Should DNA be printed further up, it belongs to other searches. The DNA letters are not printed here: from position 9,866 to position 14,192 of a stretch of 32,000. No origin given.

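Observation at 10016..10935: Extremely AT-rich two-ORF module welded to the 3' end of the UPF0182 gene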

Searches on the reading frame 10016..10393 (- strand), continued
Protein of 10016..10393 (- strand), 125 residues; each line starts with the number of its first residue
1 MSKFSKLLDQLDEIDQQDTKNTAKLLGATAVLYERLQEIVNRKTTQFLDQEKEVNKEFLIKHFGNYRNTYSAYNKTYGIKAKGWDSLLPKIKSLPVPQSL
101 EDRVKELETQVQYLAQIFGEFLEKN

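Call 84: search_protein_families(library=padloc, proteins=[L003:8423-9964:+], max_evalue=0.00001)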
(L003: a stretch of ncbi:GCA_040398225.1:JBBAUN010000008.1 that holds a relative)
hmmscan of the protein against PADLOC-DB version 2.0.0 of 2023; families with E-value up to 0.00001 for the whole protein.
L003:8423-9964:+ (513 aa): 1 family
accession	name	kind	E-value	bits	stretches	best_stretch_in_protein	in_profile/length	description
PDLC00731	Effector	-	3.2e-06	24.3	1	85-161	226-296/306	TIR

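Call 94: find_encoding_contigs(protein=P0065, flank=5000, max_places=2)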
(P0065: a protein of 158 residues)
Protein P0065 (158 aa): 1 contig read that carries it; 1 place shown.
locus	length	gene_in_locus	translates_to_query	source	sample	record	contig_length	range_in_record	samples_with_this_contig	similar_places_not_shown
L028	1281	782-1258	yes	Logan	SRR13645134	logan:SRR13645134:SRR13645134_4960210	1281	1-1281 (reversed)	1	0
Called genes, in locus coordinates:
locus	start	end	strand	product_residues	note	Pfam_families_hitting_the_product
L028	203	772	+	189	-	-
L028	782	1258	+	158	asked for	-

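Call 95: find_encoding_contigs(protein=P0077, flank=8000, max_places=2)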
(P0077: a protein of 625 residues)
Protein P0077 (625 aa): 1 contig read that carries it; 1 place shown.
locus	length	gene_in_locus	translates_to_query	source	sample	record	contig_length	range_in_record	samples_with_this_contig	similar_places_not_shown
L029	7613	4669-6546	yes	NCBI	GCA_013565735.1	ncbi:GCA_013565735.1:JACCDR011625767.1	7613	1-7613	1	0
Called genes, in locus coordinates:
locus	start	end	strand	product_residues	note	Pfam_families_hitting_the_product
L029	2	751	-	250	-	?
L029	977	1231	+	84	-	PF01381:HTH_3 (weak)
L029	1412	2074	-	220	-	-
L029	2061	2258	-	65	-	-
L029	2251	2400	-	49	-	-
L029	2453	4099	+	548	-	PF01385:OrfB_IS605, PF07282:Cas12f1-like_TNB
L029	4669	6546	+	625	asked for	-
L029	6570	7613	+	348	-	?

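Call 102: search_protein_families(library=ncbifam, proteins=[P0060, P0068, P0077, P0067, L003:7105-7365:+], max_evalue=0.1)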
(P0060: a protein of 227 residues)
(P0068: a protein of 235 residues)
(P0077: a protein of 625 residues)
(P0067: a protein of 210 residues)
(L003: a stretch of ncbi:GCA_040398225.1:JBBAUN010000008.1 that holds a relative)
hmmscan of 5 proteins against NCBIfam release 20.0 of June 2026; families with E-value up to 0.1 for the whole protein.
P0060 (227 aa): 0 families

P0068 (235 aa): 10 families
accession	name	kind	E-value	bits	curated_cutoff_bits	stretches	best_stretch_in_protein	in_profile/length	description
NF040788.1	S-lay_SlaB_Mtsph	equivalog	0.00036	19.6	700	1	69-122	307-365/416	S-layer protein SlaB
NF003034.1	PRK03918.1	equivalog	0.003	15.6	700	1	68-129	312-373/878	DNA double-strand break repair ATPase Rad50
NF053767.1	CIS13_fam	equivalog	0.005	16.1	370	1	68-156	251-337/392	CIS13 family contractile injection system protein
NF052320.1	Cbp1_fam_LP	subfamily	0.019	14.5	90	1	68-125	86-148/286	Cbp1 family collagen-binding glycoprotein adhesin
NF033422.1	onco_T4SS_CagA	equivalog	0.019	12.8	999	1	20-111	867-959/1180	type IV secretion system oncogenic effector CagA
NF038218.1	IcmG_DotF_IVB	equivalog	0.025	14.3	200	1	69-125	123-184/266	type IVB secretion system protein IcmG/DotF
NF045650.1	CD1247_Nterm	equivalog_domain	0.026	15.1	30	0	68-91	44-67/70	CD1247 N-terminal domain-containing protein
NF058591.1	archaellum_scaf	equivalog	0.034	13.7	225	1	67-118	60-111/250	archaellum flagellar motor scaffold protein FlaX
NF033885.1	conj_TraP_IncI1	equivalog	0.055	13.2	135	0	69-114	99-142/217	conjugal transfer protein TraP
NF047515.1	SpiroCoCo_C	equivalog_domain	0.074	12.2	125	1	68-161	126-214/313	SpiroCoCo family coiled-coil protein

P0077 (625 aa): 2 families
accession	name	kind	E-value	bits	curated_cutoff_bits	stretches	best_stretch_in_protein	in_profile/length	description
NF006948.0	PRK09430.1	equivalog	0.00024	20.8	162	1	499-566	165-231/267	co-chaperone DjlA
NF010871.0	PRK14278.1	equivalog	0.067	12.1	502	0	545-584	13-55/378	molecular chaperone DnaJ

P0067 (210 aa): 0 families

L003:7105-7365:+ (86 aa): 0 families

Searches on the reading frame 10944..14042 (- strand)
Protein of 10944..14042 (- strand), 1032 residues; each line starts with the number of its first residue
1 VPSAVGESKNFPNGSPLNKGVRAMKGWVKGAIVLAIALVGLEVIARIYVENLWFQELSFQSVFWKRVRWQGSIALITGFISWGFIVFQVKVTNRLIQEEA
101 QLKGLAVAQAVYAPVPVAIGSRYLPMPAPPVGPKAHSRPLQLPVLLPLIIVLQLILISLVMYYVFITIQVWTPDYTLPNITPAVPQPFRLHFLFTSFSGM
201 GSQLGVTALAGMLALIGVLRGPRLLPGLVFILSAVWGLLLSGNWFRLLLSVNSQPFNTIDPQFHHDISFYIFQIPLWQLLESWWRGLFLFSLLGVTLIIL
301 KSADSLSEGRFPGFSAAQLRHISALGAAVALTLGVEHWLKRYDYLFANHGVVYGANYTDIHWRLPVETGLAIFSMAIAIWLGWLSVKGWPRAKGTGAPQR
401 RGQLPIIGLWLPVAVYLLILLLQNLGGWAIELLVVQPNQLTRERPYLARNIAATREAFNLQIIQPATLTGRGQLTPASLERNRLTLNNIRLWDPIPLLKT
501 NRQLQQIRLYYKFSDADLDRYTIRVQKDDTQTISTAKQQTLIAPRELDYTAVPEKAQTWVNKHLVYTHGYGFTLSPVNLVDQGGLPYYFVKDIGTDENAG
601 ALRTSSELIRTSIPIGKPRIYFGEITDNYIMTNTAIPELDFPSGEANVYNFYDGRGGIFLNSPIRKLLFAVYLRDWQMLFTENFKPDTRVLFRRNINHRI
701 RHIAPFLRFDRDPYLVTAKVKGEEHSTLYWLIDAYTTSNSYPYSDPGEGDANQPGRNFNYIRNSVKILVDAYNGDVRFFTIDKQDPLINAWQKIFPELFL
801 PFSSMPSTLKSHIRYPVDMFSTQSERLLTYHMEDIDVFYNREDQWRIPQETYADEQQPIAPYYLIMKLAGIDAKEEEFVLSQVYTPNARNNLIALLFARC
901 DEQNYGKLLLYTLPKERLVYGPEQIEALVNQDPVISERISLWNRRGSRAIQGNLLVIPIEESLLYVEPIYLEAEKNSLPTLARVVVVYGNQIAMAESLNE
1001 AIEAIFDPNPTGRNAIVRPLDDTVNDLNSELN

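Call 4: search_protein_families(library=pfam, proteins=[window:10944-14042:-], max_evalue=1)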
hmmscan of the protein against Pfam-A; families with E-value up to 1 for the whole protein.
window:10944-14042:- (1032 aa): 1 family
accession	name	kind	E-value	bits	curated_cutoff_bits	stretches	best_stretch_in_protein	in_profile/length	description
PF03699.18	UPF0182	-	2.5e-277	922.5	27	1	31-942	5-770/770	Uncharacterised protein family (UPF0182)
